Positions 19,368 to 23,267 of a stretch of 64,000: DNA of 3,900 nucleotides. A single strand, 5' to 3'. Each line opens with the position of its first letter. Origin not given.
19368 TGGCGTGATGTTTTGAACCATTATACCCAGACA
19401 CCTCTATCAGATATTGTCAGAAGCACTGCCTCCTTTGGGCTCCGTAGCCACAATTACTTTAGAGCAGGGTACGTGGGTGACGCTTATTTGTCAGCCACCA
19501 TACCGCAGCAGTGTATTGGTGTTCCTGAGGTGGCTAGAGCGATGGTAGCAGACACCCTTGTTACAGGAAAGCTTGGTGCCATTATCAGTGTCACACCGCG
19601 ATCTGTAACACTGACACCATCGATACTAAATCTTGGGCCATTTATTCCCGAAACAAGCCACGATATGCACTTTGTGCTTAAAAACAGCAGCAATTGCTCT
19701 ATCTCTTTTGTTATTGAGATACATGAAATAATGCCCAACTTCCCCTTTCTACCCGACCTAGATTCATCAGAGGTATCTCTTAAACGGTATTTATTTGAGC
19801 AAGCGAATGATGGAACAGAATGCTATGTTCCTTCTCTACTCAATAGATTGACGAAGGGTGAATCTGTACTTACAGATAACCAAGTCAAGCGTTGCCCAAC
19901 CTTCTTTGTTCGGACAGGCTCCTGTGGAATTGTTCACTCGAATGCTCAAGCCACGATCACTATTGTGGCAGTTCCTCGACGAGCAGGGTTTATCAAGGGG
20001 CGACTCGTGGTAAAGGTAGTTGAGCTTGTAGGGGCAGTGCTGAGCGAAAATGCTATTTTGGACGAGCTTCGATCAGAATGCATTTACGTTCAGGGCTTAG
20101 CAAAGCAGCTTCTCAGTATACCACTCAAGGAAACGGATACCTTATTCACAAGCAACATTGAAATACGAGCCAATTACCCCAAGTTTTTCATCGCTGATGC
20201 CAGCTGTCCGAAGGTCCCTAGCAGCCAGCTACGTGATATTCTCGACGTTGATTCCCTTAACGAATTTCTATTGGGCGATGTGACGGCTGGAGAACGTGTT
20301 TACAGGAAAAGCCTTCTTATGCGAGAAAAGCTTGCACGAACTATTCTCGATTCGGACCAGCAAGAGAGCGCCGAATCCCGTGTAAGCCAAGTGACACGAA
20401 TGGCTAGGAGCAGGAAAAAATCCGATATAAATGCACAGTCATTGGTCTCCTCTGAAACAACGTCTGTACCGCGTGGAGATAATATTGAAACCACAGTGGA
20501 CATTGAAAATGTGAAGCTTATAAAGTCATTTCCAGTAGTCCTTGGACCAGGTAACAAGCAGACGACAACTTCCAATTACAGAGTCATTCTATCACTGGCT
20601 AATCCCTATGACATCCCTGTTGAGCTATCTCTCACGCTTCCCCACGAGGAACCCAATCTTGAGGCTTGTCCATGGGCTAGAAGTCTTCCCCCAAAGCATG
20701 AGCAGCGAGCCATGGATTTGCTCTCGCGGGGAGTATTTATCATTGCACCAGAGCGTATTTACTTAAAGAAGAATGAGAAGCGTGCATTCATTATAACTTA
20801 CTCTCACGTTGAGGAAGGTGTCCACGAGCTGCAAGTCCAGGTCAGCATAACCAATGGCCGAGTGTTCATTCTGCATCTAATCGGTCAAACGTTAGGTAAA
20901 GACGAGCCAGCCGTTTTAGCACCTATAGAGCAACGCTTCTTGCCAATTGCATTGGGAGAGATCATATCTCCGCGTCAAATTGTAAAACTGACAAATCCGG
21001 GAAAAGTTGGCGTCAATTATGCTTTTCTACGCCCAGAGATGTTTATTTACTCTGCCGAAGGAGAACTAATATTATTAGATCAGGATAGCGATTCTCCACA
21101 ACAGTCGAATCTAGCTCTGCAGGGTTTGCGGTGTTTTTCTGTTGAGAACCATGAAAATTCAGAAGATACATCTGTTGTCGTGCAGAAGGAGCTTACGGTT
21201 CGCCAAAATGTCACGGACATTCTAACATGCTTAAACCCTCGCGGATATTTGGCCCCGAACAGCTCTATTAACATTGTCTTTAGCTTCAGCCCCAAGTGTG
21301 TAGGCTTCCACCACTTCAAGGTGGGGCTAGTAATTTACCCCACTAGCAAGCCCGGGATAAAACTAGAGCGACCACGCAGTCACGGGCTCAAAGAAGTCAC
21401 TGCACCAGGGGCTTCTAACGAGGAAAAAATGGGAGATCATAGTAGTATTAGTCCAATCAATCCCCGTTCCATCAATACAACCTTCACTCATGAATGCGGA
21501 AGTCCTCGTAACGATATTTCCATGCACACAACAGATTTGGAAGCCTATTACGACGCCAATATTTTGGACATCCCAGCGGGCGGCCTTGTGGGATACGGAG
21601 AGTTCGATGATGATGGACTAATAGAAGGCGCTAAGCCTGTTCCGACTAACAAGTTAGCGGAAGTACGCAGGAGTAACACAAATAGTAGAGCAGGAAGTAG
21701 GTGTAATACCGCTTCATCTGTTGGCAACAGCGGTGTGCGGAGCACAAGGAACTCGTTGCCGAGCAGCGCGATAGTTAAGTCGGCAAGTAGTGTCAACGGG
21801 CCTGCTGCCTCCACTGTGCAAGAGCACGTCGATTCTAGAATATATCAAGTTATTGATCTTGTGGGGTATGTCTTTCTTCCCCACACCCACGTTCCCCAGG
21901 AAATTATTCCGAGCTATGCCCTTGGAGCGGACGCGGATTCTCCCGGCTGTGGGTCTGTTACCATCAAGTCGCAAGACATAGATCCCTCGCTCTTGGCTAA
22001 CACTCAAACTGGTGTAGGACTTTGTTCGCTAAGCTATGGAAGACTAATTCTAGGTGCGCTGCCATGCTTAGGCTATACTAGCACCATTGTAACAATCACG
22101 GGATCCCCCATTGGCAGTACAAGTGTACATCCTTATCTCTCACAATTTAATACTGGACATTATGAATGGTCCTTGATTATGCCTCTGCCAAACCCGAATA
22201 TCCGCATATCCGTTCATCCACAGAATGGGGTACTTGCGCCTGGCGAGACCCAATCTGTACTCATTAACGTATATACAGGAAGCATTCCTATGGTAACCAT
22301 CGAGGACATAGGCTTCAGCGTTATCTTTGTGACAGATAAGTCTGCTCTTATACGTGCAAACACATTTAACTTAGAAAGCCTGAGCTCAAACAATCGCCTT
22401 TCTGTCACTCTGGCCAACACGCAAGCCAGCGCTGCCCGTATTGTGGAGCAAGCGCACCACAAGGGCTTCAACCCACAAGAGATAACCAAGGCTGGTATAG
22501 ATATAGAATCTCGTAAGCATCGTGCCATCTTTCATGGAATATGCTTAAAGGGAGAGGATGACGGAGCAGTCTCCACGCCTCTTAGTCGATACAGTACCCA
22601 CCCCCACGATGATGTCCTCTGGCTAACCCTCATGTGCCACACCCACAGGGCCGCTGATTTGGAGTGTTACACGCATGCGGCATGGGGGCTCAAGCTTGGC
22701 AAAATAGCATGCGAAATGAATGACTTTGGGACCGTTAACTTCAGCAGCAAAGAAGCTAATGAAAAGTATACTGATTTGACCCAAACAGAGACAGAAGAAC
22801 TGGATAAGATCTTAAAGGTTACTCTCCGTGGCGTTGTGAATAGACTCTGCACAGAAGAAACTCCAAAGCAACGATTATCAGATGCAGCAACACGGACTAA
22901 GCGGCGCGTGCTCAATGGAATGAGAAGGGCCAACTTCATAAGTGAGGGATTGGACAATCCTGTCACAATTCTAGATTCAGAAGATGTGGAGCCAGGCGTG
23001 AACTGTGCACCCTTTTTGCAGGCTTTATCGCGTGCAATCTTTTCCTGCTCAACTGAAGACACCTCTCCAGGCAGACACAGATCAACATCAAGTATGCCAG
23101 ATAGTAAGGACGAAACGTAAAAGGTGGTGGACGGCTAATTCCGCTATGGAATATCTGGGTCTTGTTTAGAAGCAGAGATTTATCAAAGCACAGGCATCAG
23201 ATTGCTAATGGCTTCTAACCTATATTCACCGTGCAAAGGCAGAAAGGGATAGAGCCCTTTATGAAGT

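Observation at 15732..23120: A 2462-aa protein built from repeated ASH/MSP-like Ig-fold modules, a candidate flagellar (CFAP65/CFAP47/hydin-class) component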

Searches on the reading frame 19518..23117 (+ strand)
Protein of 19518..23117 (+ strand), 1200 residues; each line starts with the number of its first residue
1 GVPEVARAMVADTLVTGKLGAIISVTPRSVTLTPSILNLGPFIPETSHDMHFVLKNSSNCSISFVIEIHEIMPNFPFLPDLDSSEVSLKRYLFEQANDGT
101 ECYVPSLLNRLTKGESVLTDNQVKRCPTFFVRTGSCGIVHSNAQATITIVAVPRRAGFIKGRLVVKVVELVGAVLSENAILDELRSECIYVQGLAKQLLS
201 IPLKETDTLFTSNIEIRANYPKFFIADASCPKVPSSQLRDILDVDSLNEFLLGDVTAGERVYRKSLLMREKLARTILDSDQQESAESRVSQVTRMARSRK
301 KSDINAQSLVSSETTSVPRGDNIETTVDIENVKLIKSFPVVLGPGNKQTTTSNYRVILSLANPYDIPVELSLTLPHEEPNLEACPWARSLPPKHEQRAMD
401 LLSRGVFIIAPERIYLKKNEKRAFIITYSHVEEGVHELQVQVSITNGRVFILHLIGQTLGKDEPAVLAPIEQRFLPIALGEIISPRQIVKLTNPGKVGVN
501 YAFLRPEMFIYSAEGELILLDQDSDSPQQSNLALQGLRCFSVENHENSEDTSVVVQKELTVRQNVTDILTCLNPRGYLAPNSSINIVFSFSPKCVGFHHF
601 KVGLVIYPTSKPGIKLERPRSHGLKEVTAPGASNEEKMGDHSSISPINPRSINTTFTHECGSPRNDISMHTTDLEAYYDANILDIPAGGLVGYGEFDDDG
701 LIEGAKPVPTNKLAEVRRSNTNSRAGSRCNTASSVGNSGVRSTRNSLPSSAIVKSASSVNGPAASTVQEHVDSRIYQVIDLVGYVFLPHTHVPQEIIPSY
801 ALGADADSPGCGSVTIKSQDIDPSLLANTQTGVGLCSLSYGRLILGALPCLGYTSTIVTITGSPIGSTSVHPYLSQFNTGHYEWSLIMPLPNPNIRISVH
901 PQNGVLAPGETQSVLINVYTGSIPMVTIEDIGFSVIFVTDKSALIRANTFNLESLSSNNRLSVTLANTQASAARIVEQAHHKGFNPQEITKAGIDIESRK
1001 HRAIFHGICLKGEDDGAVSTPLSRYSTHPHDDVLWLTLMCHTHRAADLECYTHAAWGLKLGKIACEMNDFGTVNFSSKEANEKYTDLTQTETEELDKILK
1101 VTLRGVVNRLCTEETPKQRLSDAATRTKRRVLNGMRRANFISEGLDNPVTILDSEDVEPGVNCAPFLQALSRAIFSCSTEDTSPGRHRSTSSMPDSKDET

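Call 42: predict_structure(alignment_id=A4)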
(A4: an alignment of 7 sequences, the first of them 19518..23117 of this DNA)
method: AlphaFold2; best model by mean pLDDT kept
length: 1200 residues; sequences in the alignment: 7
mean_pLDDT: 33.9   pTM: 0.27
mean pLDDT of the five models: 33.9, 32.0, 29.1, 28.9, 27.2
residues with pLDDT >= 90: 0; 70-90: 0; 50-70: 47; < 50: 1153
segments of 3 or more residues with pLDDT < 50: 1-22, 24-49, 57-60, 71-139, 141-145, 149-160, 167-427, 430-895, 899-1076, 1097-1200
pLDDT, mean of each block of 10 residues (from residue 1): 24 31 42 44 42 50 51 36 33 33 37 40 40 47 49 44 49 44 41 33 42 42 27 35 40 39 37 41 36 27 27 32 35 32 26 29 29 29 30 41 43 38 45 40 32 35 34 26 24 26 32 39 42 33 33 32 27 36 43 35 32 28 29 25 25 22 23 25 24 26 26 24 24 22 24 24 25 25 23 25 24 25 29 28 34 38 34 35 43 48 43 43 39 38 29 25 29 33 36 33 28 31 33 32 31 38 44 48 54 50 36 36 33 32 36 34 31 26 25 26
secondary structure, 60 per line:
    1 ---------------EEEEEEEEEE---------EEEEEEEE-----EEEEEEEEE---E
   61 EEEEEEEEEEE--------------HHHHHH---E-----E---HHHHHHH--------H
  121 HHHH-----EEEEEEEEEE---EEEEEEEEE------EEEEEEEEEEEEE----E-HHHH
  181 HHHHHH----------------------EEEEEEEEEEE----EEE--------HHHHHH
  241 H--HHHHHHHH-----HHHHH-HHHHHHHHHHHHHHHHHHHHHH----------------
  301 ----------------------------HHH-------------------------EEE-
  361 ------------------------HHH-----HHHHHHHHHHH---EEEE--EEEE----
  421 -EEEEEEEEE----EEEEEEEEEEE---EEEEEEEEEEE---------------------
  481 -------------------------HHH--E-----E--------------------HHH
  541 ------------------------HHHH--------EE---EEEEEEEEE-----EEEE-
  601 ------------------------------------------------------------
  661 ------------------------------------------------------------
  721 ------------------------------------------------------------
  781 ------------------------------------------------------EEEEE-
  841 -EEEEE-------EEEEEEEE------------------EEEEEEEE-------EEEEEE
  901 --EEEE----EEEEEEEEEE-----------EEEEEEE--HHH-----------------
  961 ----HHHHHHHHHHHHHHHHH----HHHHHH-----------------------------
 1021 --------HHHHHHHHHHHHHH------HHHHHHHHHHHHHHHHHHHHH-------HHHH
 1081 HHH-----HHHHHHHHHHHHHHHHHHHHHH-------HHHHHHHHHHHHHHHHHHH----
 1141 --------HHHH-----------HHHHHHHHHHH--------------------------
elements in order (helices of 4 or more, strands of 3 or more residues): E16-25 E35-42 E48-56 E60-71 H86-91 H105-111 H120-124 E130-139 E143-151 E158-170 H177-186 E209-219 E224-226 H235-241 H244-251 H257-261 H263-284 E357-359 H393-403 E407-410 E413-416 E422-430 E435-445 E449-459 H565-568 E582-590 E596-599 E835-839 E842-846 E854-861 E880-887 E895-900 E903-906 E911-920 E932-938 H965-981 H986-991 H1029-1042 H1049-1069 H1077-1083 H1089-1110 H1118-1136 H1149-1152 H1164-1174

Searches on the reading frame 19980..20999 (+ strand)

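Call 14: search_protein_families(library=pfam, max_evalue=0.1, proteins=[window:19980-20999:+])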
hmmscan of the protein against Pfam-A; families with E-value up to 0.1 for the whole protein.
window:19980-20999:+ (340 aa): 2 families
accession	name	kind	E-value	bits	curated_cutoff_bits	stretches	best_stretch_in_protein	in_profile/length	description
PF24816.2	Ig_CFAP65__9th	-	2e-19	70.7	24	2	182-302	53-170/170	Cilia- and flagella-associated protein 65-like, Ig-like domain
PF24291.1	Ig_CFAP65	-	0.081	13.2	27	0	308-339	5-36/121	Cilia- and flagella-associated protein 65-like, Ig-like domain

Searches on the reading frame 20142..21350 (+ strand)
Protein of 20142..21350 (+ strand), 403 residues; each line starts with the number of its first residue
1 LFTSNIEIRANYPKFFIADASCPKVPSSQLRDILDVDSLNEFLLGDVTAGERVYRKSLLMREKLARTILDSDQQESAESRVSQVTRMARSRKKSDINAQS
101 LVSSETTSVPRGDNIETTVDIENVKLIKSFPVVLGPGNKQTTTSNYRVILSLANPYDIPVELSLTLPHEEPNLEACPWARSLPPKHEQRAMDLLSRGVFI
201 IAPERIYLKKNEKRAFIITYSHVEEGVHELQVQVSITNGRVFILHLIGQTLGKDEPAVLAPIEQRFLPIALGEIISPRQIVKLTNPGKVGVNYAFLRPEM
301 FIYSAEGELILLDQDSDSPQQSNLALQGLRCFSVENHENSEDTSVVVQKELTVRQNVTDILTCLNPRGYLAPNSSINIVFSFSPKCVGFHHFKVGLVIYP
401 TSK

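Call 51: find_homologous_proteins(query=window:20142-21350:+, max_evalue=0.001)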
Query window:20142-21350:+ (403 aa): 2 proteins with E <= 0.001 among 3562 candidates.
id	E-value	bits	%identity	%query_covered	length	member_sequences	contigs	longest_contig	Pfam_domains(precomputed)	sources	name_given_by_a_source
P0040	8.6e-134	464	100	53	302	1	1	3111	PF24816.3,PF24291.2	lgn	-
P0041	2.6e-133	463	100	53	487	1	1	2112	PF24816.3,PF24291.2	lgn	-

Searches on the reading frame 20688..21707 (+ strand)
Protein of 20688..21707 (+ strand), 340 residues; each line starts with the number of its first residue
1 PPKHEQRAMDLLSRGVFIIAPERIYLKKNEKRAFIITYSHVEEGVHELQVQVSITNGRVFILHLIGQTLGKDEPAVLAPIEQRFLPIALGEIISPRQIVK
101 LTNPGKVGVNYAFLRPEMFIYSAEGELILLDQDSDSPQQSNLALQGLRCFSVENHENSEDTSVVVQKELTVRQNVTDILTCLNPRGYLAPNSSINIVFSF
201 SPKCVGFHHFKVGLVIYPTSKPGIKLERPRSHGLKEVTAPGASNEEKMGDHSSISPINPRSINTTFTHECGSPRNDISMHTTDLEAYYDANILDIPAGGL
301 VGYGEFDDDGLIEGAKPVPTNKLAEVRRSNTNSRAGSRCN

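Call 14: search_protein_families(library=pfam, max_evalue=0.1, proteins=[window:20688-21707:+])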
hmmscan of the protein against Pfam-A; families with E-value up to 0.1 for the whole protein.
window:20688-21707:+ (340 aa): 4 families
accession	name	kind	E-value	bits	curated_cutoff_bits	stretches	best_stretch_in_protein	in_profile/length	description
PF24816.2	Ig_CFAP65__9th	-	1.9e-13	51.2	24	1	6-66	110-170/170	Cilia- and flagella-associated protein 65-like, Ig-like domain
PF24291.1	Ig_CFAP65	-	4.1e-11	43.2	27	2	72-112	5-45/121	Cilia- and flagella-associated protein 65-like, Ig-like domain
PF24507.1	Ig_CFAP65_4th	-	2.3e-08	34.8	27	1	177-221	23-66/76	CFAP65, fourth Ig-like domain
PF25249.1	Ig_CFAP65_7th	-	0.024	14.9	28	0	160-216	29-85/120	CFAP65, seventh Ig-like domain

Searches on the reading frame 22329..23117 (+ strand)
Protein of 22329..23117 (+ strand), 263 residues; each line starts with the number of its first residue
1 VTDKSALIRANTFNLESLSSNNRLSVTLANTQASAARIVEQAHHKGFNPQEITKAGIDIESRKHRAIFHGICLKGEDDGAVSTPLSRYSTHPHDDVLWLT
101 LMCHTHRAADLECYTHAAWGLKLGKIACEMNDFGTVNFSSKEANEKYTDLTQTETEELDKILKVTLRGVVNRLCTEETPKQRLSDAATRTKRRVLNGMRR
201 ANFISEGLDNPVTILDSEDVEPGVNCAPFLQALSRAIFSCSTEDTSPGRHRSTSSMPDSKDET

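Call 64: search_protein_representatives(protein=window:22329-23117:+)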
Query: 263 residues. Proteins with E-value up to 0.001 (for the whole library): 7; up to 1e-10: 4; up to 1e-30: 3. The best 7 are listed.
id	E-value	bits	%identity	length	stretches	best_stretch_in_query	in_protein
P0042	2.9e-143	491.9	84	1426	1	1-262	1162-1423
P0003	4.1e-94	330.9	64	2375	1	9-240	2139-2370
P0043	7.4e-34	133.6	39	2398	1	22-238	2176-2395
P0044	1.9e-16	76.5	42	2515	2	19-126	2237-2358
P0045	1.6e-10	57.1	30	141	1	96-239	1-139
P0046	3.0e-04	36.6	40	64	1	150-204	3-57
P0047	9.7e-04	35.0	29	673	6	80-120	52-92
